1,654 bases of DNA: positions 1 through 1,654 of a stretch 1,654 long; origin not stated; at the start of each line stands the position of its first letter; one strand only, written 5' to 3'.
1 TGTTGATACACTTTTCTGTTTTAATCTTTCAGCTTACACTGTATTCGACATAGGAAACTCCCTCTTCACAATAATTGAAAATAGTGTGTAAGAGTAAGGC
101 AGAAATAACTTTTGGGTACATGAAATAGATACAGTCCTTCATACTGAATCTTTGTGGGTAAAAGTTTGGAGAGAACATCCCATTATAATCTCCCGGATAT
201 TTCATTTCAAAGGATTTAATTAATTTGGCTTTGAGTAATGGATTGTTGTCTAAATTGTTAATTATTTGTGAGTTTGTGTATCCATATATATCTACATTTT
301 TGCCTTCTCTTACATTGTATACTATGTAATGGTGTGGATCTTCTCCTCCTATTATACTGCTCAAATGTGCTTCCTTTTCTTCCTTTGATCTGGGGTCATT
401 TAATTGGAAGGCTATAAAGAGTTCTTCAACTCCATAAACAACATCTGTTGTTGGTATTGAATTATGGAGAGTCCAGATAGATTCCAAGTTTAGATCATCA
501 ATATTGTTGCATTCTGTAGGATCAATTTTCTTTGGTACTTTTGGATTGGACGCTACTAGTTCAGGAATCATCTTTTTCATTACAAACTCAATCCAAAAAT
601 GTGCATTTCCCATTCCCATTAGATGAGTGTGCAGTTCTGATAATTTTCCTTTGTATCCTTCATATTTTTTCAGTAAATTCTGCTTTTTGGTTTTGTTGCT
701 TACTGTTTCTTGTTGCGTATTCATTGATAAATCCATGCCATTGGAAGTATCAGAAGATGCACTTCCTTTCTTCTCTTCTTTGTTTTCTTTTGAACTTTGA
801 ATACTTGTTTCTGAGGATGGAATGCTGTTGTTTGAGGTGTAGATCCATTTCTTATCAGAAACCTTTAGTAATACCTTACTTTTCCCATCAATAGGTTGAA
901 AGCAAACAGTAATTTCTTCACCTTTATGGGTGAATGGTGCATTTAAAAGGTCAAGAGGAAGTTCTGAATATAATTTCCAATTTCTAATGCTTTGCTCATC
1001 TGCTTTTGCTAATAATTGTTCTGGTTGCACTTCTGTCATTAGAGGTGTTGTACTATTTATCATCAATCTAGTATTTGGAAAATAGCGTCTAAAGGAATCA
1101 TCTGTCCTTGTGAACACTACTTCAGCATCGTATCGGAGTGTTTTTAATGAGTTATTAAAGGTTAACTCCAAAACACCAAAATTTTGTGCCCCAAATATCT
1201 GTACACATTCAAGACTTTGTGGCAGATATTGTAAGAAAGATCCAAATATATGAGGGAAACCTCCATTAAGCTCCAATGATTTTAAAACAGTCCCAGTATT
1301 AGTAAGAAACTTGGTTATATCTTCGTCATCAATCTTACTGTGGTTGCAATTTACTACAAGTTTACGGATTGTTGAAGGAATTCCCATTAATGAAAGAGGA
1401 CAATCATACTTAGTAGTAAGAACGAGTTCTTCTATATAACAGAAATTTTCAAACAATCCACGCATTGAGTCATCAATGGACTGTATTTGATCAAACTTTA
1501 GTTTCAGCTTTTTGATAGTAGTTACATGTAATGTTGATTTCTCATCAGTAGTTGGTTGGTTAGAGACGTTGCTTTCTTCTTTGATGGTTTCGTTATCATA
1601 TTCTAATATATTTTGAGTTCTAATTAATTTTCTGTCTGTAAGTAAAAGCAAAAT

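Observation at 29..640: Deaminase-like fold begins but cannot be completed before the stop: interrupted gene (intron, frameshift or pseudogene)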

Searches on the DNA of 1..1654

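Call 65: search_rna_families(source=window, threshold=gathering)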
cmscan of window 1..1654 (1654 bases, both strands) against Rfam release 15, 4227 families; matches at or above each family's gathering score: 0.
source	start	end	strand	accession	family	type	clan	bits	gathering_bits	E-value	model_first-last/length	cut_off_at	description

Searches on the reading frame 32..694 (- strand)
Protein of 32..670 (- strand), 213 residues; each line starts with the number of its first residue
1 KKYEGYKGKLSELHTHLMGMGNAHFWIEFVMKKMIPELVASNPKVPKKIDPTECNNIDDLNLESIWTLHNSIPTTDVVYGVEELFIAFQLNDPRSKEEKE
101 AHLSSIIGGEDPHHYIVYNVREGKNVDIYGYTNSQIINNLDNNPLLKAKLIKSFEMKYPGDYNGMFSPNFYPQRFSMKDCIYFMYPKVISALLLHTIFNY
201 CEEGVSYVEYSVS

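Call 16: search_solved_structures(query=window:32-670:-, max_evalue=10, show_alignments=5)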
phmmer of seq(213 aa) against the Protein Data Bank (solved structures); distinct sequences matched with E-value up to 10: 0.

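Call 17: search_protein_families(library=pfam, proteins=[window:32-670:-], max_evalue=10)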
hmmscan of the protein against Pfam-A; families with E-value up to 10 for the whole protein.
seq(213 aa): 0 families

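Call 28: search_solved_structures(query=A1, max_evalue=1, show_alignments=3)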
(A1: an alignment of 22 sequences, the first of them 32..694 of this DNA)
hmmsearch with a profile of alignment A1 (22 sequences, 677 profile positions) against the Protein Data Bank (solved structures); distinct sequences matched with E-value up to 1: 12.
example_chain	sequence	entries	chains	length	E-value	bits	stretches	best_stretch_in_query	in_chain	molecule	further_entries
6iv5_A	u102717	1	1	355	2.4e-06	29.4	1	509-565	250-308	Adenosine/AMP deaminase family protein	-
6ijm_A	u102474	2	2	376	2.6e-06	29.2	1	509-565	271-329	Adenosine/AMP deaminase family protein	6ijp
8qch_A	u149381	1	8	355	1.6e-05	26.6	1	511-585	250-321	Adenosine deaminase-like protein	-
9nte_A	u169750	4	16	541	2.2e-05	26.1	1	508-560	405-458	Helix pomatia AMP deaminase | AMP deaminase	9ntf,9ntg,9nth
6j23_A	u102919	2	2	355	2.8e-05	25.8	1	509-565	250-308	Adenosine/AMP deaminase family protein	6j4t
6ijn_A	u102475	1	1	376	3.1e-05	25.7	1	509-565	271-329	Adenosine/AMP deaminase family protein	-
3ewc_A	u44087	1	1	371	0.00075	21.1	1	507-564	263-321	Adenosine deaminase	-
3ewd_A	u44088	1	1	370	0.00075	21.1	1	507-564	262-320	Adenosine deaminase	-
2pgf_A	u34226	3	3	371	0.00077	21.1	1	507-564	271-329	adenosine deaminase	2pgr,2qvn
3lgd_A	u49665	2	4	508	0.0014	20.2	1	512-554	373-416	Adenosine deaminase CECR1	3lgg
9nti_A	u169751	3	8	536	0.006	18.1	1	511-560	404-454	Adenosine deaminase AGSA,Adenosine deaminase AGSA,Chimeric adenosine deaminase growth fact | Adenosine deaminase AGSA,Adenosine deaminase AGSA,AMP deaminase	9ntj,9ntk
6n91_A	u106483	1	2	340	0.43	12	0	508-556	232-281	Adenosine deaminase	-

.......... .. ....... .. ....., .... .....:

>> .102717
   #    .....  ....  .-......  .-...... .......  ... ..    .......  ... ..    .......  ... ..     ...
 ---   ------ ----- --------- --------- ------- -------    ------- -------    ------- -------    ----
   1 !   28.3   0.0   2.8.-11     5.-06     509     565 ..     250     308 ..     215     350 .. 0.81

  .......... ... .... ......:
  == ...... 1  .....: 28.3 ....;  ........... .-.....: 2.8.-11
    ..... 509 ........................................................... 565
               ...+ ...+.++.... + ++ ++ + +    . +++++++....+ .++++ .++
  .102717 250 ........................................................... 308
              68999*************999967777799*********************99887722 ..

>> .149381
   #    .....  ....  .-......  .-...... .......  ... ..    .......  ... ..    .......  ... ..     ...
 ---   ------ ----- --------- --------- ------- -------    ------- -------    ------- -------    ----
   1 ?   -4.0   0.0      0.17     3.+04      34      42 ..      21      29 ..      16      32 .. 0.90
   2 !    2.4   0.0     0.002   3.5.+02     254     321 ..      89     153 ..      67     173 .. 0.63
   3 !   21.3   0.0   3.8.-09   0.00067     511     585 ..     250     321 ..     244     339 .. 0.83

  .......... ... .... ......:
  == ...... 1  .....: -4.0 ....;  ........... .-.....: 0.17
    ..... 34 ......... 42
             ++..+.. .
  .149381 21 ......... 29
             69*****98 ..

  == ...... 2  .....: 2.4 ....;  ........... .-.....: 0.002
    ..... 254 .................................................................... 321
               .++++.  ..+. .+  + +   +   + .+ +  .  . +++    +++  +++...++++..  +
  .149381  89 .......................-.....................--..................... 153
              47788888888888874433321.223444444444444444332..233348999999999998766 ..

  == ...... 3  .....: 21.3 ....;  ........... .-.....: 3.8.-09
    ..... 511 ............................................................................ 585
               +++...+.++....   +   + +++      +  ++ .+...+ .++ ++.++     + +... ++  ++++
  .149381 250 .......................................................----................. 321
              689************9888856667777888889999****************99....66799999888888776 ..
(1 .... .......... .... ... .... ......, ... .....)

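Call 29: find_homologous_proteins(query=A1, max_evalue=0.001)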
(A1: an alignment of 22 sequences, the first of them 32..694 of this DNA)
Query A1 (22 sequences) (221 aa, profile of the alignment): 37 proteins with E <= 0.001 among 8000 candidates.
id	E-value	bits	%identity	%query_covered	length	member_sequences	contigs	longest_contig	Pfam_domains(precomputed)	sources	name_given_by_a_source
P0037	6.9e-228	776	29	92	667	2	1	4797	-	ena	-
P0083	6.2e-216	737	26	91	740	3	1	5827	-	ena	-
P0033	1.4e-214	732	30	91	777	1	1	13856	-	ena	-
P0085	1.9e-211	722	28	91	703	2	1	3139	-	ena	-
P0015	1.5e-208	713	31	93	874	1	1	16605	-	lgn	-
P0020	7.6e-206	704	27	92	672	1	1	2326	-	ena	-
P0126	3.6e-202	691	24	91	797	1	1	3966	-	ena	-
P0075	2.6e-184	632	26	92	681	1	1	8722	-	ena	-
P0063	1.1e-158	548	22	91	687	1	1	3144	-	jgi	jgi:hypothetical protein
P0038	3.7e-122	427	34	44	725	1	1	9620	-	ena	-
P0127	9.7e-121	422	28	91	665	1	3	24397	-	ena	-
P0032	1.8e-116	408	46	28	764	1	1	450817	-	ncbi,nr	ncbi:hypothetical protein HDU85_001856 [Gaertneriomyces sp. JEL0708]|nr:hypothetical protein HDU85_0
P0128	5.1e-114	400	22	99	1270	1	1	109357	-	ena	-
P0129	3.9e-109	384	27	62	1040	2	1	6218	-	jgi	jgi:hypothetical protein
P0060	6.6e-106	373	31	46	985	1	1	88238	-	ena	-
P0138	2.5e-7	48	55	10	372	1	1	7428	PF00962.29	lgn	-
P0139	3.5e-7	47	50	10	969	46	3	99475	PF00962.29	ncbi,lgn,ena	-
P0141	9.9e-5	39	60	9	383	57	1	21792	PF00962.29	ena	-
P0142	2.9e-4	37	60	9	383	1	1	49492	PF00962.29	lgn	-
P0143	4.4e-4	37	55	9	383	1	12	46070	PF00962.29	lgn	-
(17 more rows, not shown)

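Call 37: predict_structure(alignment_id=A1)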
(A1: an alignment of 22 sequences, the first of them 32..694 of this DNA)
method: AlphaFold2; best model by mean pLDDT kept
length: 221 residues; sequences in the alignment: 22
mean_pLDDT: 84.2   pTM: 0.79
mean pLDDT of the five models: 84.2, 83.0, 81.8, 81.6, 79.4
residues with pLDDT >= 90: 112; 70-90: 63; 50-70: 45; < 50: 1
segments of 3 or more residues with pLDDT < 50: none
pLDDT, mean of each block of 10 residues (from residue 1): 70 58 87 97 93 60 55 69 95 91 88 95 92 92 97 96 76 80 94 94 90 86 74
secondary structure, 60 per line:
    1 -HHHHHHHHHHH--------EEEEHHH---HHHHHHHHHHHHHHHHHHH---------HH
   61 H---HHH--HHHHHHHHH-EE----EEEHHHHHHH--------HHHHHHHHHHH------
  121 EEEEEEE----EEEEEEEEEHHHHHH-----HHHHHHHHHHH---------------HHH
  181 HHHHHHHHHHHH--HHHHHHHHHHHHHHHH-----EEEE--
elements in order: H2-12 E21-24 H31-49 H70-78 E86-88 H89-95 H104-114 E121-127 E132-140 H141-146 H152-162 H178-192 H195-210 E216-219

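Call 40: fold_search(model_id=the predicted structure, library=pdb)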
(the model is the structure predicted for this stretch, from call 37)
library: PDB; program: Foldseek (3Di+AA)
matches with E <= 10: 122; with E <= 0.001: 0
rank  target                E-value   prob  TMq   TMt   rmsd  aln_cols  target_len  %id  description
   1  3e2w_B                1.0e+00  0.05  0.14  0.14  14.9       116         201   15  H. influenzae beta-carbonic anhydrase, variant Y181F with 1M bicarbonate (released 2009-08-18)
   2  3e2a_C                1.1e+00  0.02  0.10  0.10  16.4       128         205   15  H. influenzae beta-carbonic anhydrase, variant Y181F with 100 mM bicarbonate (released 2009-06-02)
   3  7ejs_A                1.5e+00  0.08  0.16  0.27   9.3        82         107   11  Structure of ERH-2 bound to PICS-1 (released 2021-08-25)
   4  2goj_B                1.6e+00  0.02  0.12  0.13  18.6       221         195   12  The crystal structure of the enzyme Fe-superoxide dismutase from Plasmodium falciparum (released 2007-08-28)
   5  2jzx_MODEL_1_A        1.7e+00  0.06  0.15  0.18   8.0        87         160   14  PCBP2 KH1-KH2 domains (released 2008-08-12)
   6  2a03_A                1.7e+00  0.02  0.11  0.13  19.1       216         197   11  Superoxide dismutase protein from plasmodium berghei (released 2005-06-21)
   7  4o1k                  1.8e+00  0.02  0.13  0.14  16.0       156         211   14  Crystal structures of two tetrameric beta-carbonic anhydrases from the filamentous ascomycete Sordaria macrospora. (released 2014-03-05)
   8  2goj_A                1.8e+00  0.02  0.12  0.13  18.5       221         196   12  The crystal structure of the enzyme Fe-superoxide dismutase from Plasmodium falciparum (released 2007-08-28)
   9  7ejs_B                2.1e+00  0.06  0.15  0.24  10.9        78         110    9  Structure of ERH-2 bound to PICS-1 (released 2021-08-25)
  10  3zqp_B                2.2e+00  0.05  0.13  0.26  14.4        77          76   18  Crystal structure of the small terminase oligomerization domain from a SPP1-like bacteriophage (released 2011-12-28)
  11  2awp_B                2.2e+00  0.02  0.11  0.11  18.6       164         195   13  Crystal structure of Plasmodium knowlesi structure of Iron Super-Oxide Dismutase (released 2005-09-13)
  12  4yet_A                2.2e+00  0.01  0.11  0.12  17.2       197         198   13  X-ray crystal structure of superoxide dismutase from Babesia bovis solved by Sulfur SAD (released 2015-04-15)
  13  3e2a_B                2.4e+00  0.02  0.09  0.09  16.2       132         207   17  H. influenzae beta-carbonic anhydrase, variant Y181F with 100 mM bicarbonate (released 2009-06-02)
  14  6ex3_C                2.4e+00  0.01  0.11  0.11  19.4       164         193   12  Staphylococcus aureus superoxide dismutase SodA (released 2018-11-21)
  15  3ver                  2.5e+00  0.06  0.16  0.08   8.8       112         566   12  Crystal structure of the O-carbamoyltransferase TobZ in complex with carbamoyl adenylate intermediate (released 2012-01-25)
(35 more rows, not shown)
